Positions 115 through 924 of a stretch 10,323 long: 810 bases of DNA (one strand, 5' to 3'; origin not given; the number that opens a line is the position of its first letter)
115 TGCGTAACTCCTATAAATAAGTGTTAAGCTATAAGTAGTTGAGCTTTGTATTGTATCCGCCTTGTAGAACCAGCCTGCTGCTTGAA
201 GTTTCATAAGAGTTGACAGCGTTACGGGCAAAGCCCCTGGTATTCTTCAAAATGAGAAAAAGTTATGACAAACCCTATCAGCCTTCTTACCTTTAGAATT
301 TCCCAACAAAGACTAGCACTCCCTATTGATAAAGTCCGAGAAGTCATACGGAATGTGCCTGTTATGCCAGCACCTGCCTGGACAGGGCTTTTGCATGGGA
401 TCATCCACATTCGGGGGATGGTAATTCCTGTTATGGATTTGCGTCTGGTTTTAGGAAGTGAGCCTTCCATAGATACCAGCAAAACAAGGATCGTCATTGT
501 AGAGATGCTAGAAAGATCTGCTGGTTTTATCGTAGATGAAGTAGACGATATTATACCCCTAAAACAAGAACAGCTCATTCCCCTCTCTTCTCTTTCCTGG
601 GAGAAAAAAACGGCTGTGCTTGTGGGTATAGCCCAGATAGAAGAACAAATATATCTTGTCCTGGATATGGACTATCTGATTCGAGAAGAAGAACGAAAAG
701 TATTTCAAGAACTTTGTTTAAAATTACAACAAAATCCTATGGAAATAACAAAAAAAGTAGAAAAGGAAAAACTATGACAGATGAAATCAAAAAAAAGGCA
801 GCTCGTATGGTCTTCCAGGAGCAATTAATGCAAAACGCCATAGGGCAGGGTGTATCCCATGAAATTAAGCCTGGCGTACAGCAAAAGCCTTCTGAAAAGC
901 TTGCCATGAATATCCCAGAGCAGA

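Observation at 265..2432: CheW-like adaptor translationally coupled to a flotillin-family protein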

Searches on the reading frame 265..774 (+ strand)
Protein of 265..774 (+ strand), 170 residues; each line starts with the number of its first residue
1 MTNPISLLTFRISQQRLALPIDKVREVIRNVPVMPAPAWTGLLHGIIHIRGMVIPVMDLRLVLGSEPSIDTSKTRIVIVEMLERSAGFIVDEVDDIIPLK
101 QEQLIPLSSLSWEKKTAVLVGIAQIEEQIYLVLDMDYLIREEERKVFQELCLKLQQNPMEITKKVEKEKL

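Call 3: search_protein_families(library=pfam, proteins=[window:265-774:+], max_evalue=0.01)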
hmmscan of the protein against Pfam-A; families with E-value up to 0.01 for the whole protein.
window:265-774:+ (170 aa): 1 family
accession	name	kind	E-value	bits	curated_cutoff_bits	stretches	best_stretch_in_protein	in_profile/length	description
PF01584.24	CheW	-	2.8e-29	101.9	23.5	1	7-142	2-137/138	CheW-like domain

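Call 4: search_protein_families(library=ncbifam, proteins=[window:265-774:+], max_evalue=0.01)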
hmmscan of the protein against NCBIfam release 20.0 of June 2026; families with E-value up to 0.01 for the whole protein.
window:265-774:+ (170 aa): 1 family
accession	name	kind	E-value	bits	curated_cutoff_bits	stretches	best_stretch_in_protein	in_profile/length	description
NF007903.0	PRK10612.1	equivalog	2.7e-15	56.5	260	1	7-148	19-160/167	chemotaxis protein CheW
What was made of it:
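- On Canonical chemotaxis CheW (array coupling protein): 56.5 bits against a cut-off of 260 (call 4).
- Closest known: CheW coupling proteins of chemosensory arrays. Different: Scores far below NCBIfam's enteric CheW equivalog cut-off (56.5 against 260; call 4).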

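Call 6: find_homologous_proteins(query=window:265-774:+)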
Query window:265-774:+ (170 aa): 14 proteins with E <= 0.001 among 106 candidates.
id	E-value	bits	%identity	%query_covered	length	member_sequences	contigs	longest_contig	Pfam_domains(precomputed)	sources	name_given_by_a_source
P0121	5.8e-101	353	100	100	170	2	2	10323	PF01584.25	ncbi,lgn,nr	ncbi:MAG: purine-binding chemotaxis protein CheW [Candidatus Brocadiae bacterium]|nr:purine-binding 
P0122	8.0e-87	307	87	96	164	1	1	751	PF01584.25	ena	-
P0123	2.8e-84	299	81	98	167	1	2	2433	PF01584.25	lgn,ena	-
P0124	1.1e-82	294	83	96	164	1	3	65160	PF01584.25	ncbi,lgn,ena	-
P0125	1.6e-64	235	68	93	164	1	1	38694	PF01584.25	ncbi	-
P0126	1.1e-61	225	64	90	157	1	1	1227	PF01584.25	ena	-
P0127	1.1e-58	216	62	91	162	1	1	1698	PF01584.25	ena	-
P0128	1.4e-58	215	65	92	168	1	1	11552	PF01584.25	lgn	-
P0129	2.1e-58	215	65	90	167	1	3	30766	PF01584.25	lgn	-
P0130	5.0e-57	210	61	91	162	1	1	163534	PF01584.25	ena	-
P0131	7.2e-57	210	60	89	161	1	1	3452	PF01584.25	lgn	-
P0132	8.1e-51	190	56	98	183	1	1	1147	PF01584.25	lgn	-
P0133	1.2e-50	190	57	89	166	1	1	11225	PF01584.25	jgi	jgi:purine-binding chemotaxis protein CheW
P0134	1.7e-11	63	33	76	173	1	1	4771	PF01584.25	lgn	-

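Call 7: find_encoding_contigs(protein=P0124, flank=10000, max_places=3)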
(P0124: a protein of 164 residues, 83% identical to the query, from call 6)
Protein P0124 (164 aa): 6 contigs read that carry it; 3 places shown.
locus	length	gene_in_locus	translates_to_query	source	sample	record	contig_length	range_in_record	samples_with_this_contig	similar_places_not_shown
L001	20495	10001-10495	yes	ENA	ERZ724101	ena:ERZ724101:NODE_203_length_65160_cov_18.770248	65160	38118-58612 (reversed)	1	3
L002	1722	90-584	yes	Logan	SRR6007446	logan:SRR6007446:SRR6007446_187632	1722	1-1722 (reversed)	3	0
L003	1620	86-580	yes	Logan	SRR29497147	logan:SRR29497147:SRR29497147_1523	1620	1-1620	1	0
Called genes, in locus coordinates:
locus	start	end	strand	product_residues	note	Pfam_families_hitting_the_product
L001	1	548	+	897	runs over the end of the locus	PF16078:2-oxogl_dehyd_N, PF00676:E1_dh, PF02779:Transket_pyr, PF16870:OxoGdeHyase_C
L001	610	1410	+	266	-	PF13385:Laminin_G_3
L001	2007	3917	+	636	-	PF26549:Tricorn_N (faint), PF02897:Peptidase_S9_N, PF26550:Tricorn_2nd (weak), PF01738:DLH, PF02129:Peptidase_S15 (weak), PF20434:BD-FAE, PF00561:Abhydrolase_1 (weak), PF00326:Peptidase_S9, +2 more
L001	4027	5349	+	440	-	PF01011:PQQ (faint), PF13570:Beta-prop_ACSF4, PF13360:PQQ_2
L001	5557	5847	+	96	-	-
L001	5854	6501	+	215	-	PF00596:Aldolase_II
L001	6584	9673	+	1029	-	PF00514:Arm (faint), PF02985:HEAT (faint), PF13513:HEAT_EZ (faint), PF22956:PIK3R4-like_middle (faint), PF03130:HEAT_PBS (faint), PF13646:HEAT_2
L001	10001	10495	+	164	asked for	PF01584:CheW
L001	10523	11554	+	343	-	PF04055:Radical_SAM, PF11946:DUF3463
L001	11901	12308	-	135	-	PF00903:Glyoxalase, PF13669:Glyoxalase_4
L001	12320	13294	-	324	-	PF03308:MeaB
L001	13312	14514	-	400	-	PF13570:Beta-prop_ACSF4, PF01011:PQQ (faint), PF13360:PQQ_2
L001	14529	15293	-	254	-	PF09335:VTT_dom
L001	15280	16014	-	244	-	PF00535:Glycos_transf_2, PF10111:Glyco_tranf_2_2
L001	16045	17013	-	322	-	PF01073:3Beta_HSD, PF01370:Epimerase, PF02719:Polysacc_synt_2, PF04321:RmlD_sub_bind, PF16363:GDP_Man_Dehyd, PF07993:NAD_binding_4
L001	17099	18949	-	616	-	PF14849:YidC_periplas (weak), PF02096:60KD_IMP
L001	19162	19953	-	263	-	PF00149:Metallophos, PF12850:Metallophos_2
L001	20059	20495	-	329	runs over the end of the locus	PF00112:Peptidase_C1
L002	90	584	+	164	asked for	PF01584:CheW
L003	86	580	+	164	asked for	PF01584:CheW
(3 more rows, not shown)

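Call 12: find_encoding_contigs(protein=P0125, flank=10000, max_places=3)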
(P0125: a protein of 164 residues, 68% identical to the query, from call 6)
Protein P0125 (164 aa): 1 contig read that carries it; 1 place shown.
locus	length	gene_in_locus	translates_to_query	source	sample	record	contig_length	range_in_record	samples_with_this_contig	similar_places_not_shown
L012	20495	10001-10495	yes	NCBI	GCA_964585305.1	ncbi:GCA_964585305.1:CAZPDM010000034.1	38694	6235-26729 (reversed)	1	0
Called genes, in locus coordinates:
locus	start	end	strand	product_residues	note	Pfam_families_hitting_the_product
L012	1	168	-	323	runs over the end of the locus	-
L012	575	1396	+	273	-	-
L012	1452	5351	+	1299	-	PF03781:FGE-sulfatase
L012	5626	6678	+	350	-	-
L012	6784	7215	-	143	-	PF14076:DUF4258 (weak)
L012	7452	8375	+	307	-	PF00005:ABC_tran (faint), PF02881:SRP54_N, PF13191:AAA_16 (weak), PF13604:AAA_30 (weak), PF00448:SRP54, PF13245:AAA_19 (faint), PF13401:AAA_22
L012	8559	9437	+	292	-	PF00389:2-Hacid_dh, PF02826:2-Hacid_dh_C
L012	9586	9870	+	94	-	-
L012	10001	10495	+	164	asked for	PF01584:CheW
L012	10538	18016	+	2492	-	-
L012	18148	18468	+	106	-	PF13146:TRL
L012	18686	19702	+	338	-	PF01565:FAD_binding_4, PF02873:MurB_C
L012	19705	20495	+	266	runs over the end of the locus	PF00149:Metallophos, PF12850:Metallophos_2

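Call 19: search_protein_families(library=pfam, proteins=[L001:10523-11551:+], max_evalue=1)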
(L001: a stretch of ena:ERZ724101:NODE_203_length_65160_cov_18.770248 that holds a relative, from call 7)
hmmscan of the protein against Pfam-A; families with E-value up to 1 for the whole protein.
L001:10523-11551:+ (343 aa): 3 families
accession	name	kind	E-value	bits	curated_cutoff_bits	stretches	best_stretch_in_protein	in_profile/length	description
PF11946.13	DUF3463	-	3e-54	182.9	31.3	1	195-325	1-130/134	Domain of unknown function (DUF3463)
PF04055.27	Radical_SAM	-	7.7e-23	81.9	29.5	1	35-186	4-165/166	Radical SAM superfamily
PF13353.11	Fer4_12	-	0.13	13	22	1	38-101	15-78/137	4Fe-4S single cluster domain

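Call 31: find_encoding_contigs(protein=P0130, flank=10000, max_places=2)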
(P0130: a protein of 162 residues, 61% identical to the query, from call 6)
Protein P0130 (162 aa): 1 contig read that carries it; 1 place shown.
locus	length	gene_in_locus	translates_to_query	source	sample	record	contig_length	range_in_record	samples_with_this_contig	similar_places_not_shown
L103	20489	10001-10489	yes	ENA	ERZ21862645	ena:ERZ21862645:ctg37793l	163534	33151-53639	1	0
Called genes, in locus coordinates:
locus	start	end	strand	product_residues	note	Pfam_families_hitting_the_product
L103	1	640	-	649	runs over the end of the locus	PF07719:TPR_2 (faint), PF13424:TPR_12 (faint), PF00515:TPR_1 (faint), PF13371:TPR_9 (faint), PF13414:TPR_11 (faint), PF13428:TPR_14 (faint), PF13432:TPR_16 (faint), PF14559:TPR_19 (faint), +4 more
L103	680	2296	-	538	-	PF07584:BatA (weak)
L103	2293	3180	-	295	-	PF01882:DUF58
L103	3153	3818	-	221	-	PF16697:Yop-YscD_cpl, PF00498:FHA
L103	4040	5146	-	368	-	PF00160:Pro_isomerase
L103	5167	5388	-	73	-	-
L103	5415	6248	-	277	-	PF00793:DAHP_synth_1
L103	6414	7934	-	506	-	-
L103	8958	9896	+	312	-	PF02481:DNA_processg_A, PF17782:WHD_DprA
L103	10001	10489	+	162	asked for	PF01584:CheW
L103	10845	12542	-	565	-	PF02687:FtsX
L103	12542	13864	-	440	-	-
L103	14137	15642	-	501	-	PF02129:Peptidase_S15, PF08530:PepX_C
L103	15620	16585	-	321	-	PF02129:Peptidase_S15 (weak)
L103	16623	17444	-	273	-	-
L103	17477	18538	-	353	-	PF00437:T2SSE, PF25199:nSTAND_NTPase5 (weak)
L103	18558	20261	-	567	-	PF00437:T2SSE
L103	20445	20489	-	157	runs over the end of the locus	-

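Call 32: find_encoding_contigs(protein=P0129, flank=10000, max_places=2)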
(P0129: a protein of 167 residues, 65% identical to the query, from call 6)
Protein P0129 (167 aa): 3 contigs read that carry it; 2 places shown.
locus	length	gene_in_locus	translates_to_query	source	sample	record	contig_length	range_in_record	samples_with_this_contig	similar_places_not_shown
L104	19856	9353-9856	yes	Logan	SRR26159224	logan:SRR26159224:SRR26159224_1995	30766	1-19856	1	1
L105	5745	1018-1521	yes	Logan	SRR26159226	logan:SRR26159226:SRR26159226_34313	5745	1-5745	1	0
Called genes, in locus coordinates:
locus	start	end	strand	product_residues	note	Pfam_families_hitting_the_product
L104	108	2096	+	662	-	PF00069:Pkinase, PF07714:PK_Tyr_Ser-Thr, PF03109:ABC1 (weak), PF03781:FGE-sulfatase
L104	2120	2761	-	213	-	-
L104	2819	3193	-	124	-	-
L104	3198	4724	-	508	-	PF01555:N6_N4_Mtase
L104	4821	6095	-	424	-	PF01636:APH (faint), PF00069:Pkinase, PF07714:PK_Tyr_Ser-Thr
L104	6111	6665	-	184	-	-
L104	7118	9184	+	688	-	PF08126:Propeptide_C25, PF01364:Peptidase_C25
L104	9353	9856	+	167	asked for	PF01584:CheW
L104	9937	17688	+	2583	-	-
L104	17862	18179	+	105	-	PF13146:TRL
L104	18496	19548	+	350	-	PF01565:FAD_binding_4, PF02873:MurB_C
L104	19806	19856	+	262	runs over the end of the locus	PF00149:Metallophos, PF12850:Metallophos_2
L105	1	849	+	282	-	?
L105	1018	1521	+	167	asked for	PF01584:CheW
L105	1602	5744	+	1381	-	?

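Call 33: find_encoding_contigs(protein=P0133, flank=10000, max_places=2)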
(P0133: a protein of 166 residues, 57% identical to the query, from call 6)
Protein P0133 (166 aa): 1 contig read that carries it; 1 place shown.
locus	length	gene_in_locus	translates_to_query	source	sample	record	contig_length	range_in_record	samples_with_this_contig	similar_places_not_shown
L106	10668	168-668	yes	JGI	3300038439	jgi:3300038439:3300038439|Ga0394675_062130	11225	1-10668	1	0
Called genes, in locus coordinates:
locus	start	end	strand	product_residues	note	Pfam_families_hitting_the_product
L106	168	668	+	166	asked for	PF01584:CheW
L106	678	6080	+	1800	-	PF07719:TPR_2 (faint), PF13174:TPR_6 (faint), PF13176:TPR_7 (faint), PF13428:TPR_14 (faint), PF13432:TPR_16 (faint), PF14559:TPR_19 (faint), PF00515:TPR_1 (faint), PF13414:TPR_11 (weak), +5 more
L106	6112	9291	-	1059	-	PF01055:Glyco_hydro_31_2nd, PF21365:Glyco_hydro_31_3rd, PF17137:DUF5110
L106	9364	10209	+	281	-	-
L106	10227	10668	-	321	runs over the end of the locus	-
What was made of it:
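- On Canonical chemotaxis CheW (array coupling protein): L106 has no upstream flank, and none is called in its 10 kb downstream (call 33).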

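Call 36: find_encoding_contigs(protein=P0123, flank=10000, max_places=4)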
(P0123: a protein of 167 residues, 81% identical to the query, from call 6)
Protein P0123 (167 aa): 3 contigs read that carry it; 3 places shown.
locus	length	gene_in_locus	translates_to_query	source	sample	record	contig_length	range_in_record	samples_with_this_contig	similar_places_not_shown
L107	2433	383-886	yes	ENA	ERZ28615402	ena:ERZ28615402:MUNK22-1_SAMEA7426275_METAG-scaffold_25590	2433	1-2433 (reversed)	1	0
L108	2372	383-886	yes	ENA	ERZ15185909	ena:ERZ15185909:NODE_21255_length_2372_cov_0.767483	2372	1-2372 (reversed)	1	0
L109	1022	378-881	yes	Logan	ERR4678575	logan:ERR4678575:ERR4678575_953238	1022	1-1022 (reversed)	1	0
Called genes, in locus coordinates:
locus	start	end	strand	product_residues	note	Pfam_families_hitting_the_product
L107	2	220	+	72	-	?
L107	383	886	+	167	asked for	PF01584:CheW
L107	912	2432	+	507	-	?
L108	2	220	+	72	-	?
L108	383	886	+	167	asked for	PF01584:CheW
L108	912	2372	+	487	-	?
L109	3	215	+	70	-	?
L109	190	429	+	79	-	-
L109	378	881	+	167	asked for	PF01584:CheW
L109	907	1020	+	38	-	?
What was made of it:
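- The CheW clade is orphan in every context seen (calls 7, 12, 31-33, 36).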

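Call 37: find_encoding_contigs(protein=P0122, flank=10000, max_places=4)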
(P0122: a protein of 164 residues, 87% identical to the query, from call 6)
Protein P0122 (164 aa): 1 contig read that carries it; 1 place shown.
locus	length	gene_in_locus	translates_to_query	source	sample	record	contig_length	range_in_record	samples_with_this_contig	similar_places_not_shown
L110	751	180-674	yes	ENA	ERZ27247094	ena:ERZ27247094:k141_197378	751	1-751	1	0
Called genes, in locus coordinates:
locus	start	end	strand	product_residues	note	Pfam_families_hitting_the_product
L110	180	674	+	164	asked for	PF01584:CheW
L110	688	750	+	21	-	?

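Call 41: search_protein_families(library=pfam, proteins=[L012:10538-18013:+, L104:9937-17685:+, L106:678-6077:+, L107:2-220:+, L001:6584-9670:+], max_evalue=0.1)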
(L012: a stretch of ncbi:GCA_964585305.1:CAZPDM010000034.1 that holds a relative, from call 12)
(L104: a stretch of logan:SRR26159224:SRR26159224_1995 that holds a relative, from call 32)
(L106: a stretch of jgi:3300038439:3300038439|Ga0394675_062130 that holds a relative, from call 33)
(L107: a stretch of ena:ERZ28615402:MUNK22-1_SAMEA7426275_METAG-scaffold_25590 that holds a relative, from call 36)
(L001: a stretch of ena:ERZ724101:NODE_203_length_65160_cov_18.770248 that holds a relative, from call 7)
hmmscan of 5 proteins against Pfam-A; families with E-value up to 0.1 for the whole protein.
L012:10538-18013:+ (2492 aa): 1 family
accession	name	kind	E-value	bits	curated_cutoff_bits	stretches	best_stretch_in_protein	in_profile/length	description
PF08615.16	RNase_H2_suC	-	0.095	13.5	20.8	0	1756-1811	5-58/133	Ribonuclease H2 non-catalytic subunit (Ylr154p-like)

L104:9937-17685:+ (2583 aa): 0 families

L106:678-6077:+ (1800 aa): 19 families
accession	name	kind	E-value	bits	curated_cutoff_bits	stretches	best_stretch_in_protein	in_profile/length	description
PF07719.23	TPR_2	-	2.3e-28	96.4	27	4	903-929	3-29/34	Tetratricopeptide repeat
PF14559.12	TPR_19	-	5.3e-26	91.2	25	5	1129-1177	3-51/68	Tetratricopeptide repeat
PF00515.34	TPR_1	-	6.9e-23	79.9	27.8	3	904-928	4-28/34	Tetratricopeptide repeat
PF13181.12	TPR_8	-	9.4e-22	75.7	25.7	3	834-864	4-34/34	Tetratricopeptide repeat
PF13414.12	TPR_11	-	7.4e-17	61.2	26.8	2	1126-1165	3-42/42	TPR repeat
PF13176.12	TPR_7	-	1.3e-16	59.6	27.9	0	652-684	3-35/36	Tetratricopeptide repeat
PF13428.12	TPR_14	-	6.4e-15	54.6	23.5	3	1119-1160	3-44/44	Tetratricopeptide repeat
PF25064.1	ARM_TT21_5th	-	1.4e-14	54.9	27.8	1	846-926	16-97/117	TT21 fifth ARM repeats domain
PF13424.12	TPR_12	-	5e-13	49.5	30.1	3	1231-1291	8-73/77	Tetratricopeptide repeat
PF13174.12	TPR_6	-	4e-11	43.2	26.3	1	905-928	4-27/33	Tetratricopeptide repeat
PF13431.12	TPR_17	-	6.6e-11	42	24.4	1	1140-1171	2-33/34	Tetratricopeptide repeat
PF13432.12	TPR_16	-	1.3e-05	26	32.7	2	1124-1180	4-59/65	Tetratricopeptide repeat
PF10602.15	RPN7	-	2.4e-05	24.5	29.6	0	880-928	15-63/174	26S proteasome subunit RPN7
PF20225.4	DUF6584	-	0.00094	19.7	27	0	1132-1170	18-56/171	Family of unknown function (DUF6584)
PF04049.19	ANAPC8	-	0.0021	18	23.8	0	976-1023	169-215/267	Anaphase promoting complex subunit 8 / Cdc23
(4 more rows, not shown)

L107:2-220:+ (72 aa): 5 families
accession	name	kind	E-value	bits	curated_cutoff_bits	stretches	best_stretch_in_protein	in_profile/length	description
PF13646.12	HEAT_2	-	1.8e-07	31.7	27.7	1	7-49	26-69/88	HEAT repeats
PF03130.22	HEAT_PBS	-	4.1e-05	24.2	20.9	1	27-49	1-23/27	PBS lyase HEAT-like repeat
PF02985.28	HEAT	-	0.00029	21.2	23.5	1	13-39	2-28/31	HEAT repeat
PF00514.29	Arm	-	0.0073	16.8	20.6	1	12-40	13-41/41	Armadillo/beta-catenin-like repeat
PF12717.13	Cnd1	-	0.0087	16.6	26.4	1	13-45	23-55/162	non-SMC mitotic condensation complex subunit 1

L001:6584-9670:+ (1029 aa): 9 families
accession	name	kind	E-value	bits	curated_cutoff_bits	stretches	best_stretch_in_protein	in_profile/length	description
PF13646.12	HEAT_2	-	2.9e-72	239.4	27.7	8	443-504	12-69/88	HEAT repeats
PF03130.22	HEAT_PBS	-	1.3e-27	93.6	20.9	0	447-475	1-27/27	PBS lyase HEAT-like repeat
PF02985.28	HEAT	-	1.9e-26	90.1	23.5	2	970-996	2-28/31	HEAT repeat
PF13513.12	HEAT_EZ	-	3.1e-20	72.6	27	1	580-622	4-54/55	HEAT-like repeat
PF00514.29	Arm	-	2.4e-19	69.1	20.6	0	786-811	14-39/41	Armadillo/beta-catenin-like repeat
PF12717.13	Cnd1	-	0.00039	20.9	26.4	0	962-1028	53-112/162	non-SMC mitotic condensation complex subunit 1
PF22928.2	INTS1_R4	-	0.014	15.8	27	0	455-489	61-95/102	Integrator complex subunit 1, R4 domain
PF11098.13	Chlorosome_CsmC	-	0.078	13.4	26.3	0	546-603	77-130/139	Chlorosome envelope protein C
PF14694.11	LINES_N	-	0.079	12.8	25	0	114-230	3-113/351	Lines N-terminus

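Call 44: find_related_loci(query=A4, collection=metagenome_contigs, flank=5000)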
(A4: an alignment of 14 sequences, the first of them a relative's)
Query A4 (170 aa) in metagenome_contigs; peptide patterns used: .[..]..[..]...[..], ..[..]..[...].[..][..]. (x = any residue, [..] = any of these).
144 stretches matched a pattern; 5 encode a relative of the query (tblastn E <= 1e-3); 5 distinct loci.
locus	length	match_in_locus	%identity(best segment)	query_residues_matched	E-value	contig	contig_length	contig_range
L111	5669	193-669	67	3-162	4e-70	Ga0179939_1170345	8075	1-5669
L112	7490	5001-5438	61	5-150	5e-60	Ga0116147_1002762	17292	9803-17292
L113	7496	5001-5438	61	5-150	5e-60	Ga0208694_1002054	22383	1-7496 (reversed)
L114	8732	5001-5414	32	7-144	3e-17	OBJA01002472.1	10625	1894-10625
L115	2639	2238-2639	25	7-139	5e-11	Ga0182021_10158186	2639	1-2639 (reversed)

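Call 50: search_solved_structures(query=window:265-774:+, max_evalue=0.001, show_alignments=2)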
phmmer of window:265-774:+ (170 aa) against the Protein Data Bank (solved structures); distinct sequences matched with E-value up to 0.001: 6.
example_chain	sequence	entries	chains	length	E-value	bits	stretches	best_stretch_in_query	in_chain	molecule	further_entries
2qdl_A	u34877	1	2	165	7.1e-18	68.5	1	4-141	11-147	Chemotaxis signal transduction protein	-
1k0s_A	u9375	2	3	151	2.8e-14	56.8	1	6-141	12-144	CHEMOTAXIS PROTEIN CHEW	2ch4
3ja6_A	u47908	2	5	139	2.9e-14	56.8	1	6-141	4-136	Chemotaxis protein CheW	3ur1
4jpb_W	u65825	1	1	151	3.5e-14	56.5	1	6-141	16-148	Chemotaxis protein CheW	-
2ho9_A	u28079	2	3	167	1.6e-13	54.4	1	7-147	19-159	Chemotaxis protein cheW | CheW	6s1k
8c5v_E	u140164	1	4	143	3.3e-13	53.3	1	7-143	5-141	Chemotaxis protein CheW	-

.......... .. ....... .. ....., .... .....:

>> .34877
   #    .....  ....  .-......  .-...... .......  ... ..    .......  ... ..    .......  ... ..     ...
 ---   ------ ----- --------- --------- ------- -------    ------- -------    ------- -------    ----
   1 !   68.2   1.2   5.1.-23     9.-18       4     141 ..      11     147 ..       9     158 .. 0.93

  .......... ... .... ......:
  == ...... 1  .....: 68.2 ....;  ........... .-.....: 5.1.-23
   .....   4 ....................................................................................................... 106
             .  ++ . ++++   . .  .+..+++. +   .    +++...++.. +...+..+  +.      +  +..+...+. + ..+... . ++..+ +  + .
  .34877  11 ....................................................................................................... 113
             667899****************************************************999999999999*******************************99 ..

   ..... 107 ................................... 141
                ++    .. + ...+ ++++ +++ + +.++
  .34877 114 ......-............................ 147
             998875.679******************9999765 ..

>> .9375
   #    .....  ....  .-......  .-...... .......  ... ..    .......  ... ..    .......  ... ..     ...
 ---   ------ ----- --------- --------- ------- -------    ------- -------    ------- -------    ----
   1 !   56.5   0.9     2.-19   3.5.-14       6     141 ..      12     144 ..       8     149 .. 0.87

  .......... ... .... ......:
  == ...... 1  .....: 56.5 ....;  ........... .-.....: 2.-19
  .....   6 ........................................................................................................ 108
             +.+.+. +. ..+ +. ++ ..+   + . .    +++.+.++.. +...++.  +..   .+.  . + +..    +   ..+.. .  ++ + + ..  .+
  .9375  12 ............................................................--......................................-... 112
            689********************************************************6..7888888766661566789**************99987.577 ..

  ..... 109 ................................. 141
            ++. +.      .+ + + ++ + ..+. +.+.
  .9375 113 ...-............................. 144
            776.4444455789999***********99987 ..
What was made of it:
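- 265..777 (+): cheW-like gene: 170 aa, a single CheW domain (aa 7-142, nt 283-690) plus a short charged C-terminal tail. Pfam PF01584, 101.9 bits, full length (call 3). phmmer hits to solved CheW structures 2qdl, 1k0s, 3ur1 and 2ho9, E 7e-18 to 1.6e-13 (call 50).
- On CheW domain family (PF01584): 101.9 bits against 23.5; profile positions 2-137 of 138 (call 3). phmmer E 7e-18 to 3e-13 against solved CheW structures (call 50).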

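Call 59: search_protein_families(library=padloc, proteins=[window:265-774:+], max_evalue=0.01)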
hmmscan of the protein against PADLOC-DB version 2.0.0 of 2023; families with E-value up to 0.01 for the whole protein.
window:265-774:+ (170 aa): 0 families
